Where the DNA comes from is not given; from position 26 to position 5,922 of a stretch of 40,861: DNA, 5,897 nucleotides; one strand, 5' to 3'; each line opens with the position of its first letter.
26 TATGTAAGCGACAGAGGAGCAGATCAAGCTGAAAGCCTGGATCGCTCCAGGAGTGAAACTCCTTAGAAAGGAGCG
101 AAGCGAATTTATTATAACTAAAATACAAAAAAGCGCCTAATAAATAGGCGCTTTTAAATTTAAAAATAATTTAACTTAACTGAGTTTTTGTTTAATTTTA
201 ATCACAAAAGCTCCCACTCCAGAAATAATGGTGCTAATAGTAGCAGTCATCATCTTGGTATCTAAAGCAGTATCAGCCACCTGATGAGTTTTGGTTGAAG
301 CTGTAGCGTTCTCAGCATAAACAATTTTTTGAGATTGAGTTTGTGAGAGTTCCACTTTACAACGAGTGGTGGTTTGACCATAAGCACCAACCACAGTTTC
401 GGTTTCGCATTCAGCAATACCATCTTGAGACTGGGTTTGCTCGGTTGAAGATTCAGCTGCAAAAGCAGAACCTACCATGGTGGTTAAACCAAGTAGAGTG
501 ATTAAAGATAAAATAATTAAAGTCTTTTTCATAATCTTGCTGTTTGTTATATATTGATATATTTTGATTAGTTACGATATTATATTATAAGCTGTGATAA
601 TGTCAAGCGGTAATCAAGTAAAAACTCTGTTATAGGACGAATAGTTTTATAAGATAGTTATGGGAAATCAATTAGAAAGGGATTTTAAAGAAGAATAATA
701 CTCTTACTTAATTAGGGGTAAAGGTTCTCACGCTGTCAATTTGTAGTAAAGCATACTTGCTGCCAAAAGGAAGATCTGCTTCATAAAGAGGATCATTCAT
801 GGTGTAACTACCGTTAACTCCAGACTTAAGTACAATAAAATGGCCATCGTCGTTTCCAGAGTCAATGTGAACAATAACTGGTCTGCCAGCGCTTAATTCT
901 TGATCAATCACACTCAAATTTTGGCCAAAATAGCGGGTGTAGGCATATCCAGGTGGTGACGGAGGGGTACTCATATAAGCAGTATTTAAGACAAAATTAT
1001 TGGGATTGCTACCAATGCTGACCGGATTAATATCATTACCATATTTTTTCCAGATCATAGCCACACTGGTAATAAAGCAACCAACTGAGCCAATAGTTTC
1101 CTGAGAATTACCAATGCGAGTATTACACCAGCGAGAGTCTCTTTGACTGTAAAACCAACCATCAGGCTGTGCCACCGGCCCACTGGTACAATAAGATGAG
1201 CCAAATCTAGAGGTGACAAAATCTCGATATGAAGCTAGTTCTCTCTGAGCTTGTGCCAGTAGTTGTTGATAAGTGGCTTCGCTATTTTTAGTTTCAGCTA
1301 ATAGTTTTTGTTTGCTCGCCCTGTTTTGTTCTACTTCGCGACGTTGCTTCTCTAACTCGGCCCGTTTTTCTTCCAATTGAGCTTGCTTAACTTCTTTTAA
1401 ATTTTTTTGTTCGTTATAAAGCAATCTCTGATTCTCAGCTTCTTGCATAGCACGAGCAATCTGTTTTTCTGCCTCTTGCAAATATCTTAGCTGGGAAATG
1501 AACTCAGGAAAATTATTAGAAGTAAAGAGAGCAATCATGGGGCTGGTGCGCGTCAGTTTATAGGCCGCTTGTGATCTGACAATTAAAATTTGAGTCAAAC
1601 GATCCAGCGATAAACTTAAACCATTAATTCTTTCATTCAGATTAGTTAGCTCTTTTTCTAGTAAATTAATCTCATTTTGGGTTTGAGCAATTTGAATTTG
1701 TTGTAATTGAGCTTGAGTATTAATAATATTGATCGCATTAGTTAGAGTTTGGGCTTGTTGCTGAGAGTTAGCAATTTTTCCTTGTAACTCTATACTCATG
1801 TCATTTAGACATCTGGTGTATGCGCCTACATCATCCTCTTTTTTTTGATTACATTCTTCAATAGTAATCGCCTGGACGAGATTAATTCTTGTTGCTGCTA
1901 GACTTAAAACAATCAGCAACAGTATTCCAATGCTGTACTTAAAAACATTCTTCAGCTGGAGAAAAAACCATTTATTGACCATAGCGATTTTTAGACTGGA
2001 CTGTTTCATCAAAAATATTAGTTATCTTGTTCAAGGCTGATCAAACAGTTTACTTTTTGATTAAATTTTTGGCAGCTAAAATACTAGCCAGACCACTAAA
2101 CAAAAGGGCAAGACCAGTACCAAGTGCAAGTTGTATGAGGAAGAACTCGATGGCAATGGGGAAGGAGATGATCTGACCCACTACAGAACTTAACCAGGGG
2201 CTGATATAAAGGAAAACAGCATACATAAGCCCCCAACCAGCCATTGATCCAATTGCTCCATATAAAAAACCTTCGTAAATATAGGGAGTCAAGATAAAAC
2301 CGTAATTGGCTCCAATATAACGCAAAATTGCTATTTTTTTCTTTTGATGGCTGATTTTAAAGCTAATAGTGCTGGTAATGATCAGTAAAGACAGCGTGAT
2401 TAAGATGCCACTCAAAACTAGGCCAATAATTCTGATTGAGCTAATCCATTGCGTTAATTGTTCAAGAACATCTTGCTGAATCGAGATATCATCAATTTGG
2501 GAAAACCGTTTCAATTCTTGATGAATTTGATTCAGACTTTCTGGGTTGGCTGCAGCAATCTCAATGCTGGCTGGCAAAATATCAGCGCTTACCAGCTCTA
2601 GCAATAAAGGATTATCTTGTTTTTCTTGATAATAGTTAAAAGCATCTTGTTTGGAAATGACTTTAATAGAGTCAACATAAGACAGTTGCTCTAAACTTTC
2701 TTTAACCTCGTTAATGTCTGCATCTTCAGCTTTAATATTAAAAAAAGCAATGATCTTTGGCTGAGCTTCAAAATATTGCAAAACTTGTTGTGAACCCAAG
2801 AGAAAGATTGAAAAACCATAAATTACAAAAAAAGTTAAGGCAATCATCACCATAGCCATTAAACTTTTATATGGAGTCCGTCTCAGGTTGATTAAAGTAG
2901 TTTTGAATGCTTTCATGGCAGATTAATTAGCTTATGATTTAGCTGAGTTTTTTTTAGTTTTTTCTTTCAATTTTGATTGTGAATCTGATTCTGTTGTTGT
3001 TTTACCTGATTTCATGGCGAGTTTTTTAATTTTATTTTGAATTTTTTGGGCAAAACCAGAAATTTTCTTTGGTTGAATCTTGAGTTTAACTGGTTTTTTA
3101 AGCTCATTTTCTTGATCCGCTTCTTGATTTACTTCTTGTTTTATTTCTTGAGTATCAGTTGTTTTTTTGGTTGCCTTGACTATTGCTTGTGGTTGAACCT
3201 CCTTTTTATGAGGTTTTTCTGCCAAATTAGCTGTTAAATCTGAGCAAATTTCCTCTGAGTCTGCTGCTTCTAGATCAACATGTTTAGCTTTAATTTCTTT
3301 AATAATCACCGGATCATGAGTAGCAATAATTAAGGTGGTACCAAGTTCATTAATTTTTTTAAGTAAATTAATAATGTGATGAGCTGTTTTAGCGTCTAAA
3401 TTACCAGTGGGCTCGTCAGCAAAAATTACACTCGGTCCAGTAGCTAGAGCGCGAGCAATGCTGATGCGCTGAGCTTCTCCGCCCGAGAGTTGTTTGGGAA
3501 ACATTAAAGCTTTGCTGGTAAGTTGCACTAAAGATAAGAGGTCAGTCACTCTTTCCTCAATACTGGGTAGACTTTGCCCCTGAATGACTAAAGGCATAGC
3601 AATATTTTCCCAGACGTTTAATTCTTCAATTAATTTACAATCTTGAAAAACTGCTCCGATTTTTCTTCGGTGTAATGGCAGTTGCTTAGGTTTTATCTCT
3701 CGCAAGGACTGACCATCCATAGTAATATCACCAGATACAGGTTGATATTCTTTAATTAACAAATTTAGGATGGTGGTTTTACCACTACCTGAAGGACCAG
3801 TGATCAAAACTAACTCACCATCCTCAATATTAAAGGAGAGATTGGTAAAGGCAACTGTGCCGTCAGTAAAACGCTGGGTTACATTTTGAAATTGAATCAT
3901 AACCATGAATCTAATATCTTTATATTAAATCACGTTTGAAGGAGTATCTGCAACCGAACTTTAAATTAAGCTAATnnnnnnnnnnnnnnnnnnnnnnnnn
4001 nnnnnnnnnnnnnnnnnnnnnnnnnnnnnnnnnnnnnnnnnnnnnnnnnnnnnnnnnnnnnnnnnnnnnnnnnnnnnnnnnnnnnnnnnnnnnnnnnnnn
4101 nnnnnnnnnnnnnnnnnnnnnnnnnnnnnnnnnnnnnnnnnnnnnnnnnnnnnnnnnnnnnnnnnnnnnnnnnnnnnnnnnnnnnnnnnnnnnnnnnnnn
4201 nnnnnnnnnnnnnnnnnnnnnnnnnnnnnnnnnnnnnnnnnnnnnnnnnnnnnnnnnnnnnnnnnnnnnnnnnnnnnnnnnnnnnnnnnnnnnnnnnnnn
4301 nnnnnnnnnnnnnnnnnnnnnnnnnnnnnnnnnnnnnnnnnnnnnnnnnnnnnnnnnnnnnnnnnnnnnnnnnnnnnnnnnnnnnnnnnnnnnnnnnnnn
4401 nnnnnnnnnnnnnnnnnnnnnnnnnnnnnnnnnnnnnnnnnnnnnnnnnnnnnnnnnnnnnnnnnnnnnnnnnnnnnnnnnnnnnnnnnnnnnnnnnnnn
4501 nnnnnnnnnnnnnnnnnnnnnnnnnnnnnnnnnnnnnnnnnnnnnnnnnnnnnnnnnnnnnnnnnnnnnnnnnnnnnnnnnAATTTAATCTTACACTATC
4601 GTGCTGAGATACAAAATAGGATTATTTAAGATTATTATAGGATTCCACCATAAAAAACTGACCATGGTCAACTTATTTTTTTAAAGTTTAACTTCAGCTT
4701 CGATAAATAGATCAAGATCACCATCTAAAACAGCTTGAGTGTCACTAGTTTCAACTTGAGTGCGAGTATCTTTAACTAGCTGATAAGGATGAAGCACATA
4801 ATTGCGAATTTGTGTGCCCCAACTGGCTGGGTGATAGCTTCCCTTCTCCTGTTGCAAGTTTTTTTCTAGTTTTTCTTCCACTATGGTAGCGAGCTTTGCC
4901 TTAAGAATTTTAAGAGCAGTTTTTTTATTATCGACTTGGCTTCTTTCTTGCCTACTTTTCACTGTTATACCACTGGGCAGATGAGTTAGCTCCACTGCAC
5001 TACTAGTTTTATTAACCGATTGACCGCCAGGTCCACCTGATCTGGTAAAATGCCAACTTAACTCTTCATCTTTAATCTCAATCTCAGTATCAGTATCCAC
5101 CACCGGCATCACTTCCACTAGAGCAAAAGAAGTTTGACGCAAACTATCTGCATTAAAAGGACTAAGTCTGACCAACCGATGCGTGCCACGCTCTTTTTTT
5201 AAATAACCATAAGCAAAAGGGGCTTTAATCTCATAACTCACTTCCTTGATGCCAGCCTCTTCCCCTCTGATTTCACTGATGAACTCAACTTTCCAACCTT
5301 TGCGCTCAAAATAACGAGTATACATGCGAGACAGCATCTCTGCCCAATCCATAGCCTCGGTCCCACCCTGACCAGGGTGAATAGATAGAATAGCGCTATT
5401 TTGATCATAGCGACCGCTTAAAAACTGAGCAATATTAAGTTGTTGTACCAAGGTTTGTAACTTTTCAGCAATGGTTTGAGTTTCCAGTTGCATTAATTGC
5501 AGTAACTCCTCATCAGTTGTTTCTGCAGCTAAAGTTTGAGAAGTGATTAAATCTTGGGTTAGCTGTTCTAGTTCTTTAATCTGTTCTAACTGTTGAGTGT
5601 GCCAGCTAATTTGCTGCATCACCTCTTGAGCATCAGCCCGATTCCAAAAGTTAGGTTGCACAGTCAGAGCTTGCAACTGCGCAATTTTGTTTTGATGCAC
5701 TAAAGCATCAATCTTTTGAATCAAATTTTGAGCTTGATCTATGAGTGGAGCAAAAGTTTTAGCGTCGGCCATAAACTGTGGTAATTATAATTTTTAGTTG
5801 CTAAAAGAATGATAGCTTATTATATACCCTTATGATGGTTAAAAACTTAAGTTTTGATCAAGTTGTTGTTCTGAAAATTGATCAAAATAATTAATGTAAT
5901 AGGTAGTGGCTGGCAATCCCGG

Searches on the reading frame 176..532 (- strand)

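Call 75: search_protein_families(library=pfam, proteins=[window:176-532:-], max_evalue=0.001)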
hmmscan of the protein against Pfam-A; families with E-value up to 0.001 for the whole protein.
window:176-532:- (118 aa): 1 family
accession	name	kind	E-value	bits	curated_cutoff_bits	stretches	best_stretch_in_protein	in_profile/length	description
PF20130.4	DUF6520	-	0.00039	21.2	25.4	1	1-79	1-79/83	Family of unknown function (DUF6520)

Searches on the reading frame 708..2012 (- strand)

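Call 75: search_protein_families(library=pfam, proteins=[window:708-2012:-], max_evalue=0.001)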
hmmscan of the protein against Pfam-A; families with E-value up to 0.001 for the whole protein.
window:708-2012:- (434 aa): 1 family
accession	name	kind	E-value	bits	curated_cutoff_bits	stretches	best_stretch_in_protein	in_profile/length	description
PF13529.12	Peptidase_C39_2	-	6.7e-07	30.4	24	1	303-408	11-142/143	Peptidase_C39 like family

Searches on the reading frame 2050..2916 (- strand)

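Call 75: search_protein_families(library=pfam, proteins=[window:2050-2916:-], max_evalue=0.001)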
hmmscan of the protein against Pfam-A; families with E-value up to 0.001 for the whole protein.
window:2050-2916:- (288 aa): 2 families
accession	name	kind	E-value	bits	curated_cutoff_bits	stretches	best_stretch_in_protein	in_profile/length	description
PF18075.7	FtsX_ECD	-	1.1e-14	55.2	23.5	1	55-144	3-96/96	FtsX extracellular domain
PF02687.27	FtsX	-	2.6e-12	47.3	25.5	1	167-287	2-117/120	FtsX-like permease C-terminal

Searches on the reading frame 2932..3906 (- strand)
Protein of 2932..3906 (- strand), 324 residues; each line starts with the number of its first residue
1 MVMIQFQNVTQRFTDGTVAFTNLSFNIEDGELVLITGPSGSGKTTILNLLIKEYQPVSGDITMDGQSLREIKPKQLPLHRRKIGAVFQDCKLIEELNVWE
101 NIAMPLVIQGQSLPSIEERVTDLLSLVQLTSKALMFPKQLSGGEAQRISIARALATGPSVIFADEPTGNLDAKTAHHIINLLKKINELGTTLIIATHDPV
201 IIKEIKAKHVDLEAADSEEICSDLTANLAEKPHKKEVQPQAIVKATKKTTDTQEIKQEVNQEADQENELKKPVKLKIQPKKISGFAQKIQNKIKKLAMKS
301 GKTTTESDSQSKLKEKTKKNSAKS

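Call 75: search_protein_families(library=pfam, proteins=[window:2932-3906:-], max_evalue=0.001)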
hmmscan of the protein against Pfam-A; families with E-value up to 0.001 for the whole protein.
window:2932-3906:- (324 aa): 12 families
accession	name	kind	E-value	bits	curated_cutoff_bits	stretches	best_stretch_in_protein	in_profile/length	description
PF00005.33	ABC_tran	-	1.9e-35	122.9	25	1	21-167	2-136/137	ABC transporter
PF13304.12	AAA_21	-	3.9e-10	40.7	27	1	152-202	253-303/304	AAA domain, putative AbiEii toxin, Type IV TA system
PF20720.3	nSTAND3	-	1.5e-07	31.7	27.2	1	27-55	14-42/155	Novel STAND NTPase 3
PF13238.12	AAA_18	-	5.1e-06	27.4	29.4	1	33-123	1-92/128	AAA domain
PF02463.25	SMC_N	-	1e-05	25.5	40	0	101-204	98-204/220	RecF/RecN/SMC N terminal domain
PF13401.12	AAA_22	-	3.8e-05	24.5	27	1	31-63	6-33/130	AAA domain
PF13476.12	AAA_23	-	0.00011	23.3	27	1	20-49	10-38/201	AAA domain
PF13555.12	AAA_29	-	0.00015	21.9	27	1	22-47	14-39/61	P-loop containing region of AAA domain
PF13191.12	AAA_16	-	0.00024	22.1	32.6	1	29-54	23-48/167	AAA ATPase domain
PF03215.21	Rad17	-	0.00024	21.5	23.8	0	31-56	46-71/186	Rad17 P-loop domain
PF25199.1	nSTAND_NTPase5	-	0.00028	21.2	34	0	30-48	41-59/145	Novel STAND NTPase 5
PF06414.18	Zeta_toxin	-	0.0005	20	22.3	1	32-74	18-60/199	Zeta toxin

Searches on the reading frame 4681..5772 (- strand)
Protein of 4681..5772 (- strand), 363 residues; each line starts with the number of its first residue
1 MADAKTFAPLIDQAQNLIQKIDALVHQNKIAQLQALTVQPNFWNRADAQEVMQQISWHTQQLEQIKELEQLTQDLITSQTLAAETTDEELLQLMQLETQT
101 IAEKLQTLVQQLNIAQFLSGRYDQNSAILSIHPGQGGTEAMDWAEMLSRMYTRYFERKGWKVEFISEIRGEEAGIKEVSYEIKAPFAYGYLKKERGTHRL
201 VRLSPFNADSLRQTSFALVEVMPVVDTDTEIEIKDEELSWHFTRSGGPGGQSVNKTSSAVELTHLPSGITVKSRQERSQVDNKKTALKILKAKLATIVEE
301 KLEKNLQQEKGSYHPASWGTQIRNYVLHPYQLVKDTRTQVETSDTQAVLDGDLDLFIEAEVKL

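Call 75: search_protein_families(library=pfam, proteins=[window:4681-5772:-], max_evalue=0.001)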
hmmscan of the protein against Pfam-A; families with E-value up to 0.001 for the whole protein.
window:4681-5772:- (363 aa): 2 families
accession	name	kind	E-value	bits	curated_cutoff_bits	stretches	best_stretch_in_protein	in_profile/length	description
PF03462.23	PCRF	-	7.1e-52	176.5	24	1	27-219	2-194/194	PCRF domain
PF00472.26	RF-1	-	2.4e-34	118.2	35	1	228-337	2-116/116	RF-1 domain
